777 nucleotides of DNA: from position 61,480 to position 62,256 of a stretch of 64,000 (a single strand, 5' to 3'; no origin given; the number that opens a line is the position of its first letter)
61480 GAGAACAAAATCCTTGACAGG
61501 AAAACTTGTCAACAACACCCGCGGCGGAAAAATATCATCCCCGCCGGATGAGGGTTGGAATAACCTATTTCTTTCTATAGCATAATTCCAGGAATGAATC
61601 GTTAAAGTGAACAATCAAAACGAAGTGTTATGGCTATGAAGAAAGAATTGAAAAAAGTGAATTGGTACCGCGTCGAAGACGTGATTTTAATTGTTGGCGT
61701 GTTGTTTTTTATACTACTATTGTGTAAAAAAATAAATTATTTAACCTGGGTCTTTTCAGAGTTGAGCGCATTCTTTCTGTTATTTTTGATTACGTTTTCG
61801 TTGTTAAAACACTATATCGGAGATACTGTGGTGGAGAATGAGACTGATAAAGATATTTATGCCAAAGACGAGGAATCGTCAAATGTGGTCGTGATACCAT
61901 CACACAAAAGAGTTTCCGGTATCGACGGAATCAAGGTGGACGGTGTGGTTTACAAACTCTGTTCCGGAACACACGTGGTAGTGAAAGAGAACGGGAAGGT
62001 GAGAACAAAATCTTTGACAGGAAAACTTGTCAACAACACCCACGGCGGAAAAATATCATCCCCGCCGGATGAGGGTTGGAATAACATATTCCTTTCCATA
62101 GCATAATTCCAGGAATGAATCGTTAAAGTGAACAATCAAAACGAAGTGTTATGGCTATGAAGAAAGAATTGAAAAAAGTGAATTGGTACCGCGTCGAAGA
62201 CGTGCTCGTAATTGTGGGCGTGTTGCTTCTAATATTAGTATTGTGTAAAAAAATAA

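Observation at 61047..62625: Three tandem 521-bp gene copies with near-identical leaders and C-terminal domains but strongly diverged transmembrane hairpins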

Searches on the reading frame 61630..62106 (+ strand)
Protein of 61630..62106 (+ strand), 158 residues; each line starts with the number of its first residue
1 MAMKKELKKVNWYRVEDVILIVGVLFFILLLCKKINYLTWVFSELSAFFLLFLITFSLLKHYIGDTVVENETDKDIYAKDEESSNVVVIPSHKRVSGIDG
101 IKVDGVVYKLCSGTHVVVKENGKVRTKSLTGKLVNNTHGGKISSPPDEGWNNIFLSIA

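Call 11: find_homologous_proteins(query=window:61630-62106:+, max_evalue=0.01)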
Query window:61630-62106:+ (158 aa): 5 proteins with E <= 0.01 among 55 candidates.
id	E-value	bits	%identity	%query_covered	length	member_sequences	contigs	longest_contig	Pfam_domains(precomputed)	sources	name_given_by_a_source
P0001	2.9e-88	312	92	97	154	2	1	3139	-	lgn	-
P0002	3.8e-83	295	88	97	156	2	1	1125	-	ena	-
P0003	3.8e-80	285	83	100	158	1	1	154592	-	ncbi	-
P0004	1.0e-75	271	82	97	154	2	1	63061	-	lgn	-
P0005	4.6e-75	269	81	99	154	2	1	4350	-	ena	-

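Call 13: find_encoding_contigs(protein=P0004, flank=10000)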
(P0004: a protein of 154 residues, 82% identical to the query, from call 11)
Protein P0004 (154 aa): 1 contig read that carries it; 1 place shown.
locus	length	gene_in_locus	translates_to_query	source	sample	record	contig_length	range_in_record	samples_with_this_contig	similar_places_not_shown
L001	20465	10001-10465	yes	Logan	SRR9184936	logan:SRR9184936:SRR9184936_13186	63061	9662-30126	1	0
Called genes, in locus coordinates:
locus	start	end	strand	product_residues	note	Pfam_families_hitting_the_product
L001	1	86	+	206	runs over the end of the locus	-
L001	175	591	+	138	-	-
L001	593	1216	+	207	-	-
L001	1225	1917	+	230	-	-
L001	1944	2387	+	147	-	-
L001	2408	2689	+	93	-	-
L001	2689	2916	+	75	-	-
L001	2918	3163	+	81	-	-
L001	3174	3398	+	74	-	-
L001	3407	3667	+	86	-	-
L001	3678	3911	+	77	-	-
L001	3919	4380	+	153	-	-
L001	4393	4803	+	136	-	-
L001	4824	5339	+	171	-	-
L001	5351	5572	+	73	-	-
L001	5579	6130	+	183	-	PF01832:Glucosaminidase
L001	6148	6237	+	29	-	-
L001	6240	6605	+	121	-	-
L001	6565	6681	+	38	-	-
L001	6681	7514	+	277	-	PF18796:LPD1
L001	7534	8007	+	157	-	PF08291:Peptidase_M15_3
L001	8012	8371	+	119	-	-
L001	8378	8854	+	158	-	-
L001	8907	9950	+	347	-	-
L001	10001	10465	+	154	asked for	-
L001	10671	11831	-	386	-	PF13102:Phage_int_SAM_5 (weak), PF00589:Phage_integrase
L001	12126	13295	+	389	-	-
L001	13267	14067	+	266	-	PF00106:adh_short, PF08659:KR, PF13561:adh_short_C2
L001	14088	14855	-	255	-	PF02606:LpxK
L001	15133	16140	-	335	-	PF01075:Glyco_transf_9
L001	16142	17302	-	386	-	PF01553:Acyltransferase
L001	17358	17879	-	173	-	-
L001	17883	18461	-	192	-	PF07638:Sigma70_ECF (weak), PF04542:Sigma70_r2, PF08281:Sigma70_r4_2, PF04545:Sigma70_r4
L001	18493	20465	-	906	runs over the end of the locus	PF19838:LptD_2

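Call 14: find_encoding_contigs(protein=P0003, flank=10000)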
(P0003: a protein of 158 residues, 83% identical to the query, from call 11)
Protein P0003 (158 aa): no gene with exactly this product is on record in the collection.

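Call 15: find_encoding_contigs(protein=P0001, flank=10000)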
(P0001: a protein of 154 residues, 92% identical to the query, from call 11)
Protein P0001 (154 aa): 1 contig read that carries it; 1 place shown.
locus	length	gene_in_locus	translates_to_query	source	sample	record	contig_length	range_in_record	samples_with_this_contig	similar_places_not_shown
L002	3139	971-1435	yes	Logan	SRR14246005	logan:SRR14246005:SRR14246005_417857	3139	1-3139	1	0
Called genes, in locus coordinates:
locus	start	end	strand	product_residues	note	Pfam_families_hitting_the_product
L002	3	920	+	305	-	?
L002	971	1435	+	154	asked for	-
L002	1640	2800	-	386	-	PF13102:Phage_int_SAM_5 (weak), PF00589:Phage_integrase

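Call 16: find_encoding_contigs(protein=P0005, flank=10000)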
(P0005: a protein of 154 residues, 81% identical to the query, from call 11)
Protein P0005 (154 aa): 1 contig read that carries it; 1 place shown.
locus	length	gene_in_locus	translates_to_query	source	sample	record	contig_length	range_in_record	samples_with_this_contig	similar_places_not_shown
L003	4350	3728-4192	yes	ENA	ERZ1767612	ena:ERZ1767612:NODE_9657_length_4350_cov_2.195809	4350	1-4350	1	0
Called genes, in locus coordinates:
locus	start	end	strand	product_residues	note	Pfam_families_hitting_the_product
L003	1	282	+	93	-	?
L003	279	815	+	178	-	PF13302:Acetyltransf_3, PF00583:Acetyltransf_1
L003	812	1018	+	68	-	-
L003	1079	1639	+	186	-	PF02498:Bro-N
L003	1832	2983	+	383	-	PF13091:PLDc_2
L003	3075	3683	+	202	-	-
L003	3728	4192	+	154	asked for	-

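Call 17: find_encoding_contigs(protein=P0002, flank=10000)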
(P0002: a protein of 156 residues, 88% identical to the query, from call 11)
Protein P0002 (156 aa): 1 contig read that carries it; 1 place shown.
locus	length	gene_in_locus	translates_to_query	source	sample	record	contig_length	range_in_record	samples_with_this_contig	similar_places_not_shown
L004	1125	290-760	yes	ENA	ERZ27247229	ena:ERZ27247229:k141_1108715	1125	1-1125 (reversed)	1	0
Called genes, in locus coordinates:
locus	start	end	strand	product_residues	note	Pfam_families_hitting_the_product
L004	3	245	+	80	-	?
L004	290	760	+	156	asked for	-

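Call 36: find_homologous_proteins(query=A2, max_evalue=0.001)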
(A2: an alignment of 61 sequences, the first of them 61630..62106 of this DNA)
Query A2 (61 sequences) (158 aa, profile of the alignment): 16 proteins with E <= 0.001 among 6639 candidates.
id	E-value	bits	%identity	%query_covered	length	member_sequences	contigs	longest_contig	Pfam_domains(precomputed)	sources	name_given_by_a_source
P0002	5.1e-49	184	88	97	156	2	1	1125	-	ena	-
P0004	7.5e-49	183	82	97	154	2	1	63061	-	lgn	-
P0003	1.7e-48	182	83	100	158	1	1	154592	-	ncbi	-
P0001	5.3e-48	180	92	97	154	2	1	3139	-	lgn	-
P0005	9.2e-46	173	81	99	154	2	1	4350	-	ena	-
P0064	2.7e-36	142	27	93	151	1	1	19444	-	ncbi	-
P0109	1.2e-33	134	43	49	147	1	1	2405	-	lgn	-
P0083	2.1e-30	123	29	96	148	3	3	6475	-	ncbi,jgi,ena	jgi:hypothetical protein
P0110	3.4e-30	123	31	97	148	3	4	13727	-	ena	-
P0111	2.9e-28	116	29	85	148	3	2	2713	-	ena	-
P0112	7.9e-27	112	29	96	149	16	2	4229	-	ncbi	-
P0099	3.8e-25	106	31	54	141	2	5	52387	-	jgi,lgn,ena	jgi:hypothetical protein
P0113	6.2e-25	105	27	97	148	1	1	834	-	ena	-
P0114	1.1e-23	101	28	94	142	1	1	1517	-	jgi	-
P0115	1.8e-13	68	28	84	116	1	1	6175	-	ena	-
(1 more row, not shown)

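Call 42: predict_structure(alignment_id=A2)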
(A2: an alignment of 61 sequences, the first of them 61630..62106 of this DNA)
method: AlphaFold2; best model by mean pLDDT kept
length: 158 residues; sequences in the alignment: 61
mean_pLDDT: 89.6   pTM: 0.81
mean pLDDT of the five models: 89.6, 87.9, 86.6, 86.0, 84.4
residues with pLDDT >= 90: 97; 70-90: 52; 50-70: 5; < 50: 4
segments of 3 or more residues with pLDDT < 50: 1-4
pLDDT, mean of each block of 10 residues (from residue 1): 59 89 86 76 83 87 90 98 97 97 98 96 96 94 97 92
secondary structure, 60 per line:
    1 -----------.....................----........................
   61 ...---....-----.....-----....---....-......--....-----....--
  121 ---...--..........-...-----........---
elements in order: H12-32 H37-63 E67-70 E76-80 E86-89 E93-96 E98-103 E106-109 E115-118 E124-126 H129-138 E140-142 H148-155

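Call 48: fold_search(model_id=the predicted structure, library=pdb)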
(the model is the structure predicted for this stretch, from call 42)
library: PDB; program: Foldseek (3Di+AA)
matches with E <= 10: 64; with E <= 0.001: 0
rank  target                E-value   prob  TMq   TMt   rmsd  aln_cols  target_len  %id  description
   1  5a9d_A                1.2e-01  0.75  0.29  0.25   9.7       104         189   10  Crystal structure of the extracellular domain of PepT1 (released 2015-09-09)
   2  7pmx_A                1.8e-01  0.54  0.24  0.07   5.6        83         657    7  HsPepT1 bound to Ala-Phe in the outward facing open conformation (released 2021-10-20)
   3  7pmw_A                1.9e-01  0.35  0.22  0.07   8.0        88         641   10  HsPepT1 bound to Ala-Phe in the outward facing occluded conformation (released 2021-10-20)
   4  6d10_MODEL_1_A        5.3e-01  0.16  0.23  0.35   7.2        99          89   11  CS-rosetta determined structures of the C-terminal domain of AlgF from P. aeruginosa (released 2019-04-17)
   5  7u8t_B                6.7e-01  0.23  0.21  0.07   6.7        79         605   13  Vps13 adaptor binding domain in complex with Mcp1 PxP motif peptide (released 2022-03-30)
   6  7u8t_A                1.1e+00  0.16  0.22  0.08   9.6        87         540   11  Vps13 adaptor binding domain in complex with Mcp1 PxP motif peptide (released 2022-03-30)
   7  7vgr_A                1.1e+00  0.06  0.18  0.15  13.2       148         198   12  SARS-CoV-2 M protein dimer (long form) in complex with YN7756_1 Fab (released 2022-08-03)
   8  1aun                  1.2e+00  0.10  0.18  0.14  10.7        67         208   12  PATHOGENESIS-RELATED PROTEIN 5D FROM NICOTIANA TABACUM (released 1998-03-04)
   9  9do6_A                2.0e+00  0.14  0.18  0.21   9.9        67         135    9  Membrane-spanning OlyA/PlyB pore complex focused refinement (released 2025-09-24)
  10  6myk_B                2.0e+00  0.13  0.18  0.21  10.3        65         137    6  Pleurotus ostreatus OstreolysinA mutant E69A with Bis-Tris (released 2019-02-13)
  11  4hcf_B                2.2e+00  0.14  0.18  0.29   8.4        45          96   18  Crystal Structure of Uncharacterized Cupredoxin-like Domain Protein Cupredoxin_1 with Copper Bound from Bacillus anthr (released 2012-10-17)
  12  3aqd_D                2.2e+00  0.08  0.19  0.38   7.7        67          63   13  Unliganded TRAP (released 2010-12-29)
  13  8iuf_C2               2.2e+00  0.05  0.19  0.16  13.6       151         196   12  Cryo-EM structure of Euglena gracilis super-complex I+III2+IV, composite (released 2024-02-28)
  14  6nci_B                2.5e+00  0.04  0.21  0.17  16.8       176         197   12  Crystal structure of CDP-Chase: Vector data collection (released 2019-02-06)
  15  5mpm                  2.7e+00  0.14  0.27  0.05  16.9       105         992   12  SERCA2a from pig heart (released 2018-01-17)
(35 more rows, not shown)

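Call 52: search_protein_families(library=ncbifam, proteins=[window:61630-62106:+], max_evalue=0.01)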
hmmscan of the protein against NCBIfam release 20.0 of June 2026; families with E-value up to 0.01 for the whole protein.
window:61630-62106:+ (158 aa): 0 families

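Call 53: fold_search(model_id=the predicted structure, library=viral)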
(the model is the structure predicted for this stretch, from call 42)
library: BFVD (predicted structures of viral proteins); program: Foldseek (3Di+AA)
matches with E <= 10: 98; with E <= 0.001: 0
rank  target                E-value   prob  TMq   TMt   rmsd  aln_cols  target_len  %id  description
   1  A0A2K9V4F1            1.7e-02  0.80  0.27  0.21  12.7       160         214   12  (no name in the UniProt tables at hand)
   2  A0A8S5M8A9            8.5e-02  0.95  0.31  0.51   7.0        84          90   15  Uncharacterized protein [Myoviridae sp. ctA1z6]
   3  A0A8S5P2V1            1.2e-01  0.28  0.22  0.25  14.2       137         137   10  Uncharacterized protein [Siphoviridae sp. ctur44]
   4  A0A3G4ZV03            1.5e-01  0.90  0.31  0.22   3.4        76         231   12  Uncharacterized protein [Edafosvirus sp.]
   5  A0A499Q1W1            1.5e-01  0.21  0.21  0.13  13.0       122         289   19  Uncharacterized protein [Pistachio ampelovirus A]
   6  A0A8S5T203            2.0e-01  0.11  0.16  0.08  13.0        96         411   11  N-acetylmuramoyl-L-alanine amidase [Podoviridae sp. ctefc32]
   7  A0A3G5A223            2.4e-01  0.21  0.20  0.08  13.3       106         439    9  Uncharacterized protein [Harvfovirus sp.]
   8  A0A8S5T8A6            3.6e-01  0.02  0.10  0.07  17.8       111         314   11  PGRP protein [Podoviridae sp. ctU557]
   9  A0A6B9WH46            4.4e-01  0.05  0.13  0.18  13.7        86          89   10  Uncharacterized protein [Escherichia phage ukendt]
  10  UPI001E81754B         5.2e-01  0.06  0.13  0.14  12.3        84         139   17  (no name look-up for this kind of identifier)
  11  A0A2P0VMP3            5.5e-01  0.08  0.20  0.15  14.6       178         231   11  Uncharacterized protein [Tetraselmis virus 1]
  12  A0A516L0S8            5.9e-01  0.06  0.18  0.18  15.8       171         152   17  (no name in the UniProt tables at hand)
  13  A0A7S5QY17            7.1e-01  0.05  0.16  0.18  14.7       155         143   16  Transmembrane protein [Rhizobium phage RHph_Y68]
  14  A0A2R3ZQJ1            8.5e-01  0.21  0.29  0.25  16.1       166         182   10  (no name in the UniProt tables at hand)
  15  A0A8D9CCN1            1.0e+00  0.07  0.18  0.14  11.6       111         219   10  Uncharacterized protein [uncultured marine phage]
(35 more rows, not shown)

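Call 54: search_solved_structures(query=A2, max_evalue=10)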
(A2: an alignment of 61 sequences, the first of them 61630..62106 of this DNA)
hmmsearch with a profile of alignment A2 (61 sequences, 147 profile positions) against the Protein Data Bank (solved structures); distinct sequences matched with E-value up to 10: 9.
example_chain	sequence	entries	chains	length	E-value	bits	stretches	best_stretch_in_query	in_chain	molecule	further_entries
5ndg_N2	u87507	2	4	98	0.062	16.2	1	85-141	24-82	60S ribosomal protein L22-A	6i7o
5ndv_N2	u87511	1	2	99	0.062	16.2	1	85-141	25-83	60S ribosomal protein L22-A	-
5i4l_N2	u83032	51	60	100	0.063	16.2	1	85-141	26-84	60S ribosomal protein L22-A | eL22 | Large ribosomal subunit protein eL22A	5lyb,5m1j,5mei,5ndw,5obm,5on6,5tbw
4u3m_N2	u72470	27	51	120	0.098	15.5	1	85-141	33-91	60S ribosomal protein L22-A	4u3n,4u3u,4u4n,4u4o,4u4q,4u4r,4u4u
3j6x_62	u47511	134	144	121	0.099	15.5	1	85-141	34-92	60S ribosomal protein L22 | 60S ribosomal protein L22-A | 60S ribosomal protein rpL22 (L22e)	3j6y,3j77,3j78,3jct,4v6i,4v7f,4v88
5it7_UU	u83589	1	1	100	0.2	14.5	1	85-141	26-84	KLLA0D05181p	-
6uz7_AU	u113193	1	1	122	0.3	14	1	85-141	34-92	KLLA0D05181p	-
2k0q_A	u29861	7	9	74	0.46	13.3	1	97-136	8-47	Putative uncharacterized protein copK | Copper resistance protein K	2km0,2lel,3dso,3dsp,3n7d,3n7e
4u1e_G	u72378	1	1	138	0.53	13.1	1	75-114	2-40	Eukaryotic translation initiation factor 3 subunit G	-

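Call 55: search_protein_families(library=pfam, alignment_id=A2, max_evalue=0.05)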
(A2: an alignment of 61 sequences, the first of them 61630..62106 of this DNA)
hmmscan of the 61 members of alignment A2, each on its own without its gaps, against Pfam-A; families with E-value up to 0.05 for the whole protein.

A. member 1, window:61630-62106:+ (158 aa): 0 families

B. families by the number of members that match (of 61 scanned): 30 families (the first 25 are shown)
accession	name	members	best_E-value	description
PF09919.14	DUF2149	3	0.017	Uncharacterized conserved protein (DUF2149)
PF13567.11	DUF4131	2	0.0025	Domain of unknown function (DUF4131)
PF03739.19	LptF_LptG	1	0.00027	Lipopolysaccharide export system permease LptF/LptG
PF24838.2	8xMP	1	0.0015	Octameric membrane protein family (8xMP)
PF16115.10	DUF4831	1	0.0045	Domain of unknown function (DUF4831)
PF04238.17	DUF420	1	0.0045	Protein of unknown function (DUF420)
PF22954.2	DUF7027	1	0.0064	Domain of unknown function (DUF7027)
PF20579.4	LapA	1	0.0066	LapA domain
PF11877.13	DUF3397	1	0.0072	Protein of unknown function (DUF3397)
PF04932.20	Wzy_C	1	0.0091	O-Antigen ligase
PF24456.1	RHD_RETREG1-3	1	0.01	RETREG1-3/ARL6IP-like, N-terminal reticulon-homology domain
PF03125.24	Sre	1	0.011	Sre G protein-coupled chemoreceptor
PF24377.1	DUF7533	1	0.013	Family of unknown function (DUF7533)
PF24661.1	DUF7649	1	0.014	Domain of unknown function (DUF7649)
PF11694.13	DUF3290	1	0.014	Protein of unknown function (DUF3290)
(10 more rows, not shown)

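Call 61: find_encoding_contigs(protein=P0110, flank=8000, max_places=3)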
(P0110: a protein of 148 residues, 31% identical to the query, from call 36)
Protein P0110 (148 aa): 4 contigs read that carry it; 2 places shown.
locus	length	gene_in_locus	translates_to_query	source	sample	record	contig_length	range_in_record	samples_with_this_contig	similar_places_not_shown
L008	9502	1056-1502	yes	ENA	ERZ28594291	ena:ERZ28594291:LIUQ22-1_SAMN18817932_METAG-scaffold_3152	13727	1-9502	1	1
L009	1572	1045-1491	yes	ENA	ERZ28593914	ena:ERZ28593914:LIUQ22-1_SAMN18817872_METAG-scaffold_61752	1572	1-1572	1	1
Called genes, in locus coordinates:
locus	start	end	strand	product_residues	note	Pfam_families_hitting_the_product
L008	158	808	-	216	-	-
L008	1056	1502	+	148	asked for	-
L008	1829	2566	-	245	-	PF00535:Glycos_transf_2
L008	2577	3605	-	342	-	PF19580:Exo_endo_phos_3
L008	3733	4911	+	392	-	PF00491:Arginase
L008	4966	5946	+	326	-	PF11276:DUF3078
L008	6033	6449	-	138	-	PF20475:DUF6717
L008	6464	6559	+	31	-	-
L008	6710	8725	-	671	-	PF14121:Porin_10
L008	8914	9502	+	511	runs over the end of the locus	PF02142:MGS, PF01808:AICARFT_IMPCHas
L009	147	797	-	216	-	-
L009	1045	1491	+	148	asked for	-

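Call 62: find_encoding_contigs(protein=P0112, flank=8000, max_places=3)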
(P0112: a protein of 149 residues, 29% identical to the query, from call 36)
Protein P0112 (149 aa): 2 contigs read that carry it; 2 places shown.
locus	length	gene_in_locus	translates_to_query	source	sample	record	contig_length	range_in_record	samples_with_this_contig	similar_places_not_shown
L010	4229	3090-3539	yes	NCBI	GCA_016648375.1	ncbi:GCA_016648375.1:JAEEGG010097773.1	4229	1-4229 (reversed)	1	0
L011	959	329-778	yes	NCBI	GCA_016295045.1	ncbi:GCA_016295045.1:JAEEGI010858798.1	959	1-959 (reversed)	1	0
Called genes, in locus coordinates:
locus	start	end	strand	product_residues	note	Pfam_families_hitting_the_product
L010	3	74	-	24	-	?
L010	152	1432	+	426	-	PF03313:SDH_alpha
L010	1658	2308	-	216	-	-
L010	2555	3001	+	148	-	-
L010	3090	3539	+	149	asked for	-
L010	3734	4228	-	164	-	?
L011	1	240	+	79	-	?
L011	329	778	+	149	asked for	-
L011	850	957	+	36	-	?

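Call 79: search_protein_families(library=padloc, proteins=[window:61630-62106:+, P0112], max_evalue=0.05)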
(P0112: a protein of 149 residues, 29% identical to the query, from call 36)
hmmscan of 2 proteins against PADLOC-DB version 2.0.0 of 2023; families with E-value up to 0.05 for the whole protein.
window:61630-62106:+ (158 aa): 1 family
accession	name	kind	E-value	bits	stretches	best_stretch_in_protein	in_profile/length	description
PDLC04671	PDC-M48A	-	0.01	14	1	8-74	95-162/166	-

P0112 (149 aa): 1 family
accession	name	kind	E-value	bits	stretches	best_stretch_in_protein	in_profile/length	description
PDLC03352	MTase_II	-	0.0096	11.8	1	51-129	235-311/1023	Type II methyltransferase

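Call 84: search_dna_similar(query=window:61630-62106:+, collection=phages, mode=protein, max_evalue=0.01)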
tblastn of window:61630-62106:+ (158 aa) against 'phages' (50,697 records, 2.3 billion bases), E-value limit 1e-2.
No match.
